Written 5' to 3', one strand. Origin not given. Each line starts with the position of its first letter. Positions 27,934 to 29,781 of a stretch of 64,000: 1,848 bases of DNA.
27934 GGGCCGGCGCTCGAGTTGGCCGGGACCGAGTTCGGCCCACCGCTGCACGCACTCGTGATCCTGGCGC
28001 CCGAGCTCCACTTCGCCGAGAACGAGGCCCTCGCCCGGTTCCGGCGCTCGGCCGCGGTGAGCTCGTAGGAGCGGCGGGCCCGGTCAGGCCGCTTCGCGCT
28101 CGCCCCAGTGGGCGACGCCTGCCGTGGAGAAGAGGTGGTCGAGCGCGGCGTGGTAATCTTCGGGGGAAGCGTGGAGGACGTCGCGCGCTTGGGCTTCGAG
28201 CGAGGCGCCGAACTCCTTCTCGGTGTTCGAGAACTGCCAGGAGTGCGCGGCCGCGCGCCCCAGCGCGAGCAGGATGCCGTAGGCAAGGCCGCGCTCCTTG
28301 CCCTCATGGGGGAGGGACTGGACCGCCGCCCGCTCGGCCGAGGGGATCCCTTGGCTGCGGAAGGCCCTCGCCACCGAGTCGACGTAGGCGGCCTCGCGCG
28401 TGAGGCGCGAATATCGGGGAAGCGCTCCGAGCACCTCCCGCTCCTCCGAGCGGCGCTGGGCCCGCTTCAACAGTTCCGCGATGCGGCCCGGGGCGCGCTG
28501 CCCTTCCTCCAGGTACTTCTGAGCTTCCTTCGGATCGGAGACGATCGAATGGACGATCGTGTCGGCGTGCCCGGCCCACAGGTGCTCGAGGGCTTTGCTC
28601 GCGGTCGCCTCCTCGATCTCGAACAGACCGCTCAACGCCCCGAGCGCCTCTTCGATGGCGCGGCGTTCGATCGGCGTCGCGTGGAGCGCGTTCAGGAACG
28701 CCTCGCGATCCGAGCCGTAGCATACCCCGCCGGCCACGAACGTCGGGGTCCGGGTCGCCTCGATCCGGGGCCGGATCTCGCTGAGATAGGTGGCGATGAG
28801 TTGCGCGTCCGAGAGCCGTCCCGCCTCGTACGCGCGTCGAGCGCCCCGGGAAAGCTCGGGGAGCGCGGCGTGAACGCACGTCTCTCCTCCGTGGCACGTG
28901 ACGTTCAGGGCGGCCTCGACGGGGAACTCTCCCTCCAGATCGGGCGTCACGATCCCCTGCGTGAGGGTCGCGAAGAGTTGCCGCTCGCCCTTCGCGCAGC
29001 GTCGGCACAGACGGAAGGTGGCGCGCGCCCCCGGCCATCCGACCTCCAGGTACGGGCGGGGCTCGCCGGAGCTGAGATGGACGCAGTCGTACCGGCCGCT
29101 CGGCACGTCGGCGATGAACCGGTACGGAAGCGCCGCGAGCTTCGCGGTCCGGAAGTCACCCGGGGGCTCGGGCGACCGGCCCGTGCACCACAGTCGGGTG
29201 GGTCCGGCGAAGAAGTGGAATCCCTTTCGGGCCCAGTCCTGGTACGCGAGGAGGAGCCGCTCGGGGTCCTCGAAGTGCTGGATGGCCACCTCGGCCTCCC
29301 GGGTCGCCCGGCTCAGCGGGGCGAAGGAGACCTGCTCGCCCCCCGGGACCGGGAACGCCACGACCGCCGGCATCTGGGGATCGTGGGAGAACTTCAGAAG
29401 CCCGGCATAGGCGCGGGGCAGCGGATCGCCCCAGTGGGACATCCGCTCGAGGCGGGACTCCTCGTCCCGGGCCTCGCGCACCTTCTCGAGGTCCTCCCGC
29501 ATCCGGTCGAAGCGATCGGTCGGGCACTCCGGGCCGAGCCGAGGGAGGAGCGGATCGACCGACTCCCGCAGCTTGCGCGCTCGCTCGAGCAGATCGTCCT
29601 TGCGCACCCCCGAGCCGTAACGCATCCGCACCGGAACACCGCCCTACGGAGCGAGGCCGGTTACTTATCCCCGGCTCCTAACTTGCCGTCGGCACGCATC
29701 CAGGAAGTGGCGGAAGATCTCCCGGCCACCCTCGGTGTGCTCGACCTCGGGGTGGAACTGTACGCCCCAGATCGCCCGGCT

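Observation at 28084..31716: Overlapping five-gene operon: ubiX - signal-anchored sequon-rich protein - 2-TM coiled-coil protein - guaAA - 515-aa unknown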

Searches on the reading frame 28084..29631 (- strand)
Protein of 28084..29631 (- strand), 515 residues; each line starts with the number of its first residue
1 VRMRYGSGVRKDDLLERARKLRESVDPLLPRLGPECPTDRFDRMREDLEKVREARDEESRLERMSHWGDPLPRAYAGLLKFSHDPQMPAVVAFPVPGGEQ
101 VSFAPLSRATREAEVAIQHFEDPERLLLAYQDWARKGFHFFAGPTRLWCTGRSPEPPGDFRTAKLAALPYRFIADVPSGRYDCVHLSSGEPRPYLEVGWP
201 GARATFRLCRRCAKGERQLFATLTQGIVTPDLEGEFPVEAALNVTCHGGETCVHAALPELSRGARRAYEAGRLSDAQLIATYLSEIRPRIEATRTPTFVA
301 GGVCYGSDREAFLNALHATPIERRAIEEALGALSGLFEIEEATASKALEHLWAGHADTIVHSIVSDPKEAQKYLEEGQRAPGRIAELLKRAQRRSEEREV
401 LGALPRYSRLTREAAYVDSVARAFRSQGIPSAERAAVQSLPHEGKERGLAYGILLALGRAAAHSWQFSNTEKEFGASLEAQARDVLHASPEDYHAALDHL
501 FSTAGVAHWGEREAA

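Call 3: search_protein_families(library=pfam, proteins=[window:28084-29631:-], max_evalue=0.1)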
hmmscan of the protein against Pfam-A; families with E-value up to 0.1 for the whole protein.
window:28084-29631:- (515 aa): 0 families

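Call 5: search_protein_families(library=ncbifam, proteins=[window:28084-29631:-], max_evalue=0.1)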
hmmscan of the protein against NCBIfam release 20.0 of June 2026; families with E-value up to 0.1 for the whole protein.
window:28084-29631:- (515 aa): 0 families

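Call 6: search_solved_structures(query=window:28084-29631:-, max_evalue=10)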
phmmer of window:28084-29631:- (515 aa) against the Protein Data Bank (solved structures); distinct sequences matched with E-value up to 10: 2.
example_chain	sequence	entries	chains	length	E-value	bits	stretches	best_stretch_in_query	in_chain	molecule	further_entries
3vxq_D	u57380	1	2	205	1.6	10.7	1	177-239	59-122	H27-14 TCR alpha chain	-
3vxr_D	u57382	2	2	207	1.6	10.6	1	177-239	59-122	H27-14 TCR alpha chain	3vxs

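Call 7: find_homologous_proteins(query=window:28084-29631:-, max_evalue=0.001)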
Query window:28084-29631:- (515 aa): 347 proteins with E <= 0.001 among 8000 candidates; the best 120 are listed.
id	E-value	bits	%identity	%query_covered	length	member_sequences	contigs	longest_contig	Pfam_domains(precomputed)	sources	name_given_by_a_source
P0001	0.0e+0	1102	95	100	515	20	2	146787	-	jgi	jgi:hypothetical protein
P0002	0.0e+0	1012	87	100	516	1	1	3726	-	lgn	-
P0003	4.2e-296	1001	85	100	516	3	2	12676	-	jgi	-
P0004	9.6e-284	960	82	99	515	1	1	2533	-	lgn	-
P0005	1.3e-227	775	65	100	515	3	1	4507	-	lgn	-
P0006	1.5e-225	768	66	99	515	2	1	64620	-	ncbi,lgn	ncbi:MAG: hypothetical protein ACREBZ_06930 [Thermoplasmata archaeon]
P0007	2.7e-223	761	66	100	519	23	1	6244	-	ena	-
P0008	9.7e-223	759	63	99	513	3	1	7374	-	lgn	-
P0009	1.7e-222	758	64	99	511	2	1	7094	-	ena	-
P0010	1.2e-221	755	64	99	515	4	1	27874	-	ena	-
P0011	3.8e-221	753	65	100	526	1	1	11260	-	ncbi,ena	-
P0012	1.1e-220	752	64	99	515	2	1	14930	-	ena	-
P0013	2.7e-215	734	63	99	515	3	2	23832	-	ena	-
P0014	8.0e-212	723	64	100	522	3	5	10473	-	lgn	-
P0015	4.4e-210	717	63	99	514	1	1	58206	-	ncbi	ncbi:MAG: hypothetical protein QXG65_01080 [Thermoplasmata archaeon]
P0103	4.9e-195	667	60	100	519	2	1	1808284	-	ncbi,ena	-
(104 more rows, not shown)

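Call 11: find_encoding_contigs(protein=P0006, flank=8000, max_places=2)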
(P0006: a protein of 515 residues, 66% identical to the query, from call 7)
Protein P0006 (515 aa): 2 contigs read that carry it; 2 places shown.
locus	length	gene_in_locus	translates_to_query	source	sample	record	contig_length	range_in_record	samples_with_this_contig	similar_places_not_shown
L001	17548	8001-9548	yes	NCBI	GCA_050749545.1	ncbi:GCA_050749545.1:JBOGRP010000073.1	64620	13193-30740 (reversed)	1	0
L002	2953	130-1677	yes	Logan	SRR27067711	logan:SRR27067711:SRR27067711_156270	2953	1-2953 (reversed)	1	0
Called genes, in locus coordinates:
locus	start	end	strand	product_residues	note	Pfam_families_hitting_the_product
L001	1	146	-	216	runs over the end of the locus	PF00702:Hydrolase, PF12710:HAD, PF08282:Hydrolase_3 (weak)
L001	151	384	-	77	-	-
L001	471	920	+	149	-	-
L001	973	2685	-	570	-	PF23545:Zn_ribbon_HMPTM, PF04055:Radical_SAM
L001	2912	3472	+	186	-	-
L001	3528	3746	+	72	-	-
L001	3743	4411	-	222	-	-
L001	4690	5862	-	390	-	PF00108:Thiolase_N, PF08545:ACP_syn_III (faint), PF02803:Thiolase_C (weak), PF22691:Thiolase_C_1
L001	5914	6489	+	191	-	PF02441:Flavoprotein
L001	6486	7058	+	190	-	-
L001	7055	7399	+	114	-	-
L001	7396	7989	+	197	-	PF00117:GATase, PF07722:Peptidase_C26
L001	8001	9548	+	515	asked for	-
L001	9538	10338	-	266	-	PF00590:TP_methylase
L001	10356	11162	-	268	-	PF00582:Usp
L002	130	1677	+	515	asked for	-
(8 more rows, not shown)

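Call 12: find_encoding_contigs(protein=P0103, flank=8000, max_places=2)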
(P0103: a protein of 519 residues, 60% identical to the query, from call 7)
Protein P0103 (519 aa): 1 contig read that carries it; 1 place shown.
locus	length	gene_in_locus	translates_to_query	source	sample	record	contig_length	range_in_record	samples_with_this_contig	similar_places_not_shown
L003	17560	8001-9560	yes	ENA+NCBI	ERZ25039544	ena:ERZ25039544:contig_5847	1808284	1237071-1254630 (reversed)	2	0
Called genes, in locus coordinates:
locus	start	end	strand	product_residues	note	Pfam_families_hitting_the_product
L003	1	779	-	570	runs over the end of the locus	PF23545:Zn_ribbon_HMPTM, PF04055:Radical_SAM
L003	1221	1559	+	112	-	-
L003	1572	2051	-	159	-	PF01061:ABC2_membrane, PF12698:ABC2_membrane_3 (weak)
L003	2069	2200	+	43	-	-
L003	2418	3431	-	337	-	PF00005:ABC_tran, PF13304:AAA_21 (weak), PF13732:DrrA1-3_C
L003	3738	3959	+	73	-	-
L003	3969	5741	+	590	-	PF17899:Peptidase_M61_N, PF05299:Peptidase_M61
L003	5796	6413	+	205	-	PF02441:Flavoprotein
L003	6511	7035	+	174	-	-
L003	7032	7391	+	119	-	-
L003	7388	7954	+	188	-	PF00117:GATase, PF07722:Peptidase_C26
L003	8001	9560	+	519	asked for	-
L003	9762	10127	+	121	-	-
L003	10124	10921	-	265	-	PF00590:TP_methylase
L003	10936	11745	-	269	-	PF00582:Usp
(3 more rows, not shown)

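Call 17: search_protein_representatives(alignment_id=A1)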
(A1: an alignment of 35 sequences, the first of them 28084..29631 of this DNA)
Query: 35 sequences, 517 profile positions. Proteins with E-value up to 0.001 (for the whole library): 272; up to 1e-10: 214; up to 1e-30: 138. The best 150 are listed.
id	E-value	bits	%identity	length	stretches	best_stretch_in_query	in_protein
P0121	4.3e-205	698.5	-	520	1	1-509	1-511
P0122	2.0e-161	554.5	-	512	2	209-493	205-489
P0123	1.4e-147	508.8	-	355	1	163-514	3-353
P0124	1.4e-144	498.8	-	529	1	1-513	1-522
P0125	1.4e-116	406.5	-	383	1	193-492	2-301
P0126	1.1e-107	377.2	-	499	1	65-294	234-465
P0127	1.7e-104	366.7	-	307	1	1-200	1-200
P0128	2.0e-100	353.2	-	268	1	294-515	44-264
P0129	3.4e-97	342.5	-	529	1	5-507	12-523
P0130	6.9e-97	341.5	-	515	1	12-508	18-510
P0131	2.6e-96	339.6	-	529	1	5-507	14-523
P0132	3.2e-95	336.0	-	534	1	4-507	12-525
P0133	1.1e-93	331.0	-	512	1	5-506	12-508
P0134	1.7e-91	323.7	-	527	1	4-506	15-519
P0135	5.3e-91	322.1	-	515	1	2-505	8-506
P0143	1.4e-84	300.9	-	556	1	9-507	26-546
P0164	6.6e-74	265.7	-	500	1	3-506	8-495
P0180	3.1e-68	247.0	-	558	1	8-508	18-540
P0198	7.8e-60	219.3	-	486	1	6-503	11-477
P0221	1.5e-51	191.9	-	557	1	12-506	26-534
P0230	1.4e-43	165.6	-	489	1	12-506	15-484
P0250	4.9e-33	130.9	-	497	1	5-507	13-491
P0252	1.2e-32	129.6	-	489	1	12-502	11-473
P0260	7.0e-30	120.4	-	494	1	17-503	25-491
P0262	2.5e-28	115.3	-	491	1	4-506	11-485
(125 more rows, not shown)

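Call 18: predict_structure(alignment_id=A1)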
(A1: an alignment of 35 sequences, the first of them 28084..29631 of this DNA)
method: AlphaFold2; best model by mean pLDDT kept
length: 515 residues; sequences in the alignment: 35
mean_pLDDT: 90.2   pTM: 0.69
mean pLDDT of the five models: 90.2, 89.4, 89.3, 88.7, 87.4
residues with pLDDT >= 90: 339; 70-90: 164; 50-70: 6; < 50: 6
segments of 3 or more residues with pLDDT < 50: 1-6
pLDDT, mean of each block of 10 residues (from residue 1): 53 95 94 88 95 96 94 97 93 80 94 95 93 93 94 94 92 92 94 94 96 91 94 95 87 87 95 95 92 85 89 89 89 86 89 89 84 85 79 77 86 93 90 92 89 95 94 96 93 93 90 79
secondary structure, 60 per line:
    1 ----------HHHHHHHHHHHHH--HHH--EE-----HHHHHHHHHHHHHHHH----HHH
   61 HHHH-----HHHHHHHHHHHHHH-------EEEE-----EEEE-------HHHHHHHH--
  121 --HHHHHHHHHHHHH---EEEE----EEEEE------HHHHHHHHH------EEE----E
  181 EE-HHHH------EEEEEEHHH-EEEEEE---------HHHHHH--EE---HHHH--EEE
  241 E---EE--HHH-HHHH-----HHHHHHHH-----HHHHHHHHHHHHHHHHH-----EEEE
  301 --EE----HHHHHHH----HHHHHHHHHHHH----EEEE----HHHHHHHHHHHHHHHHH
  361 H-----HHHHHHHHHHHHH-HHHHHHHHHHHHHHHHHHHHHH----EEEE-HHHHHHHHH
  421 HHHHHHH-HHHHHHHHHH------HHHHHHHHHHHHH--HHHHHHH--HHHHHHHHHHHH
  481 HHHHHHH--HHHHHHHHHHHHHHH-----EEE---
elements in order: H11-23 H38-53 H58-64 H70-83 E91-94 E100-103 H111-118 H123-135 E139-142 E147-151 H158-166 E173-175 E180-182 H184-187 E194-199 E204-209 H219-224 H232-235 E238-241 H253-256 H262-269 H275-291 E297-300 H309-315 H320-331 E336-339 H344-361 H367-379 H381-402 E407-410 H412-427 H429-438 H445-457 H460-466 H469-487 H490-504 E510-512

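Call 22: fold_search(model_id=the predicted structure, library=pdb)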
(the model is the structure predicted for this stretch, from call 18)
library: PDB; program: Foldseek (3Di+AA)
matches with E <= 10: 101; with E <= 0.001: 0
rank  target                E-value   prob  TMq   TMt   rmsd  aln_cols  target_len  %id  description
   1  5h7b_B                5.3e-01  0.30  0.14  0.27  12.8       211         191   14  Crystal structure of a repeat protein with five Protein A repeat modules (released 2017-06-28)
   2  5h7a_A                7.3e-01  0.23  0.13  0.26  13.1       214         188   14  Crystal structure of a repeat protein with four Protein A repeat module (released 2017-06-28)
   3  5h7a_L                7.7e-01  0.33  0.14  0.30  12.7       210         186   16  Crystal structure of a repeat protein with four Protein A repeat module (released 2017-06-28)
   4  5h7a_E                1.2e+00  0.18  0.13  0.27  12.4       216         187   13  Crystal structure of a repeat protein with four Protein A repeat module (released 2017-06-28)
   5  5h7b_A                1.6e+00  0.23  0.14  0.28  15.4       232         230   13  Crystal structure of a repeat protein with five Protein A repeat modules (released 2017-06-28)
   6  5h7a_B                1.6e+00  0.21  0.14  0.30  12.2       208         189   14  Crystal structure of a repeat protein with four Protein A repeat module (released 2017-06-28)
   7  8ke8_A                1.9e+00  0.08  0.11  0.21  14.9       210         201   16  Crystal structure of TetR-type transcriptional factor NalC from P. aeruginosa (released 2023-09-20)
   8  5a0z_A                2.0e+00  0.04  0.08  0.06  24.1       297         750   10  STRUCTURE OF CUTC CHOLINE LYASE CHOLINE FREE FORM FROM KLEBSIELLA PNEUMONIAE (released 2015-07-29)
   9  2rek_B                2.1e+00  0.08  0.09  0.20  16.3       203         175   13  Crystal structure of tetR-family transcriptional regulator (released 2007-10-09)
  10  5gar_B                2.2e+00  0.06  0.08  0.08  18.1       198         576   16  Thermus thermophilus V/A-ATPase, conformation 1 (released 2016-03-09)
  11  6x06_A                2.2e+00  0.02  0.08  0.07  26.2       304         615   10  Nup120 (aa1-757) from S. cerevisiae bound by VHH-SAN11 (released 2020-12-09)
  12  5unf_A                2.5e+00  0.04  0.09  0.11  18.4       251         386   10  XFEL structure of human angiotensin II type 2 receptor (Monoclinic form) in complex with compound 1 (N-benzyl-N-(2-eth (released 2017-04-05)
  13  8j2w_A                2.5e+00  0.03  0.09  0.12  21.1       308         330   16  Saccharothrix syringae photocobilins protein, dark state (released 2024-04-10)
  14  4dvy                  2.8e+00  0.03  0.09  0.08  22.6       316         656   12  Crystal structure of the Helicobacter pylori CagA oncoprotein (released 2012-07-25)
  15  8p52                  3.2e+00  0.06  0.08  0.03  18.2       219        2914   12  Photorhabdus luminescens Makes caterpillars floppy (Mcf) toxin (released 2023-11-01)
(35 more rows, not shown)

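Call 27: search_solved_structures(query=A2, max_evalue=10, show_alignments=2)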
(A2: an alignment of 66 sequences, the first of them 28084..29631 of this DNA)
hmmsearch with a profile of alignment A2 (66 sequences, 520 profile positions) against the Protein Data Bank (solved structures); distinct sequences matched with E-value up to 10: 3.
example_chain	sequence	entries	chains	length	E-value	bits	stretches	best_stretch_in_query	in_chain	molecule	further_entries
2m0d_A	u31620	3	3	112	0.77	11.3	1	177-229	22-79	Zinc finger and BTB domain-containing protein 17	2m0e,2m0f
4uf2_A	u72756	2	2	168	1.1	10.9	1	265-382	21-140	Antiapoptotic membrane protein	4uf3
4uf1_A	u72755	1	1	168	1.2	10.7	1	265-382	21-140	Antiapoptotic membrane protein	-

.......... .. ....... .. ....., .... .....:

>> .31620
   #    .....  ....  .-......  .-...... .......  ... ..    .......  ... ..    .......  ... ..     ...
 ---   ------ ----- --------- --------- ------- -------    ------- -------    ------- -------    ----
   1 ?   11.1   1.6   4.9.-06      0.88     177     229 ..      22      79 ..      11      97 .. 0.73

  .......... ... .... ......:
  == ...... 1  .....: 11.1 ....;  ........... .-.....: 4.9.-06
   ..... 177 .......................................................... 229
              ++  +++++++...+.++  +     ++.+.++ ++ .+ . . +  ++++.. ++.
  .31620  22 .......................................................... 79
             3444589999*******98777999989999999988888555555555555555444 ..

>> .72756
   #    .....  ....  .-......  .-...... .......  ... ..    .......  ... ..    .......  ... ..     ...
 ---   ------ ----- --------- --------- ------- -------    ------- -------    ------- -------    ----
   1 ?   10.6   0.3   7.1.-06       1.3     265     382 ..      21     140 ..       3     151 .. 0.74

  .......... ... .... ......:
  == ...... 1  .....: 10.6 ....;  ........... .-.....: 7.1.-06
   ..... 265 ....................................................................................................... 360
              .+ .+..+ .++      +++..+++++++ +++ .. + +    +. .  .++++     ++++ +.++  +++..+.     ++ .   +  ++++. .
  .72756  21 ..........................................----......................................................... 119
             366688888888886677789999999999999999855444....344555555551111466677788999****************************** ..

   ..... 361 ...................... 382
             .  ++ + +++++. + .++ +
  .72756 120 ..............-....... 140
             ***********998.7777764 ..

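Call 28: search_protein_families(library=pfam, alignment_id=A2, max_evalue=0.01)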
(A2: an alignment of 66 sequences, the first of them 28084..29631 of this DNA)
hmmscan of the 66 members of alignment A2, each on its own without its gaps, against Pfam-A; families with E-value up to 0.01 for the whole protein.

A. member 1, window:28084-29631:- (515 aa): 0 families

B. families by the number of members that match (of 66 scanned): 4 families
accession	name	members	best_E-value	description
PF21296.3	APAF-1-like_WHD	1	0.0012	Apoptotic protease-activating factor 1-like, winged-helix domain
PF04343.18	DUF488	1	0.0013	Domain of unknown function DUF488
PF22217.1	ACDH-11_C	1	0.0024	Acyl-CoA dehydrogenase 11 C-terminal domain-like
PF23678.1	YqhI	1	0.0038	YqhI-like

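Call 30: find_homologous_proteins(query=P0129, max_evalue=0.001)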
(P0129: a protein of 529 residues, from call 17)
Query P0129 (529 aa): 75 proteins with E <= 0.001 among 8000 candidates.
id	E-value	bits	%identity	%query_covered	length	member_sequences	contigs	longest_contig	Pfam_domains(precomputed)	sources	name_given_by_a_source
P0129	0.0e+0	1210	100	100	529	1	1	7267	-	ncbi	-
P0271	1.5e-151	524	46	99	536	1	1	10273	-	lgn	-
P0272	4.5e-148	512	46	99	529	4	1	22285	-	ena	-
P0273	3.3e-146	506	45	100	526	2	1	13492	-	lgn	-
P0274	2.9e-144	500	46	99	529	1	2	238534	-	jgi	jgi:hypothetical protein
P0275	2.4e-143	497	44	99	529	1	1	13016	-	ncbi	-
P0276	8.3e-140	485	45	94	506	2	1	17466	-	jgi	jgi:hypothetical protein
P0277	4.6e-136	473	43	99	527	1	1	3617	-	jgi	jgi:hypothetical protein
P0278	3.6e-135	470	42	99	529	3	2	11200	-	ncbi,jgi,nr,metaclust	ncbi:MAG: hypothetical protein A7315_04800 [Candidatus Altiarchaeales archaeon WOR_SM1_79]|nr:MAG: h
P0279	1.4e-131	458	44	99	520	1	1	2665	-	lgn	-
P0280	2.5e-131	457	43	99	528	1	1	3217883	-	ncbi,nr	ncbi:MAG: hypothetical protein JSV56_07945 [Methanomassiliicoccales archaeon]|nr:MAG: hypothetical p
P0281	5.2e-131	456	42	99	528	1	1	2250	-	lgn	-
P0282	7.1e-131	456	42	98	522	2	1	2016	-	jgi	jgi:hypothetical protein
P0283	3.4e-130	453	42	100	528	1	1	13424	-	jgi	jgi:hypothetical protein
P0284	1.5e-129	451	40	99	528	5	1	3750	-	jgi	jgi:hypothetical protein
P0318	2.1e-86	309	34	100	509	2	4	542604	-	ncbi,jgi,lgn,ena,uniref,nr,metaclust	ncbi:hypothetical protein [Methanomassiliicoccus luminyensis]|uniref:hypothetical protein n=1 Tax=Me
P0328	7.8e-84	300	32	100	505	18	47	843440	-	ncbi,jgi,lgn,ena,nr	ncbi:MAG: hypothetical protein ACOX80_05490 [Methanomassiliicoccaceae archaeon]|jgi:hypothetical pro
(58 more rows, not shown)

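Call 31: find_encoding_contigs(protein=P0318, flank=7000, max_places=1)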
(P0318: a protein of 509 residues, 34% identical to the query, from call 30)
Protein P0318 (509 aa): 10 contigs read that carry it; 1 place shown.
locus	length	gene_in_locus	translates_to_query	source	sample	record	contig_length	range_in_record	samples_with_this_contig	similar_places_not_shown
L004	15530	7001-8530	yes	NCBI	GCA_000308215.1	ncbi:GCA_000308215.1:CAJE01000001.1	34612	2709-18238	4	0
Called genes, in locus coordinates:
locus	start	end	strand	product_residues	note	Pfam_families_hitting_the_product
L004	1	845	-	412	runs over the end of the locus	PF02788:RuBisCO_large_N, PF00016:RuBisCO_large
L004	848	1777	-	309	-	PF01008:IF-2B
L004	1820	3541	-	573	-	PF14716:HHH_8, PF14520:HHH_5 (weak), PF14791:DNA_pol_B_thumb, PF02811:PHP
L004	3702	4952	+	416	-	PF02812:ELFV_dehydrog_N, PF00208:ELFV_dehydrog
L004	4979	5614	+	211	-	PF04967:HTH_10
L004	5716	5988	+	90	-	PF01918:Alba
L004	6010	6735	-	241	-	PF05763:DUF835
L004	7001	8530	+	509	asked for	-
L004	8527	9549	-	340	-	PF18093:Trm5_N (weak), PF25133:TYW2_N_2, PF02475:TRM5-TYW2_MTfase, PF05175:MTS (weak), PF13649:Methyltransf_25 (weak)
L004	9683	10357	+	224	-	-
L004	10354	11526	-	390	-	PF01494:FAD_binding_3, PF05834:Lycopene_cycl (weak)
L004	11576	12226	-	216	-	PF00923:TAL_FSA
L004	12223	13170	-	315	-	PF02779:Transket_pyr, PF02780:Transketolase_C, PF22613:Transketolase_C_1 (weak)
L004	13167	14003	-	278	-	PF13292:DXP_synthase_N, PF00456:Transketolase_N, PF00676:E1_dh, PF09364:XFP_N (weak)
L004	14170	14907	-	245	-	PF00705:PCNA_N, PF02747:PCNA_C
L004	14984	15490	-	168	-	PF02150:Zn_ribbon_RPB9 (weak), PF01096:Zn_ribbon_TFIIS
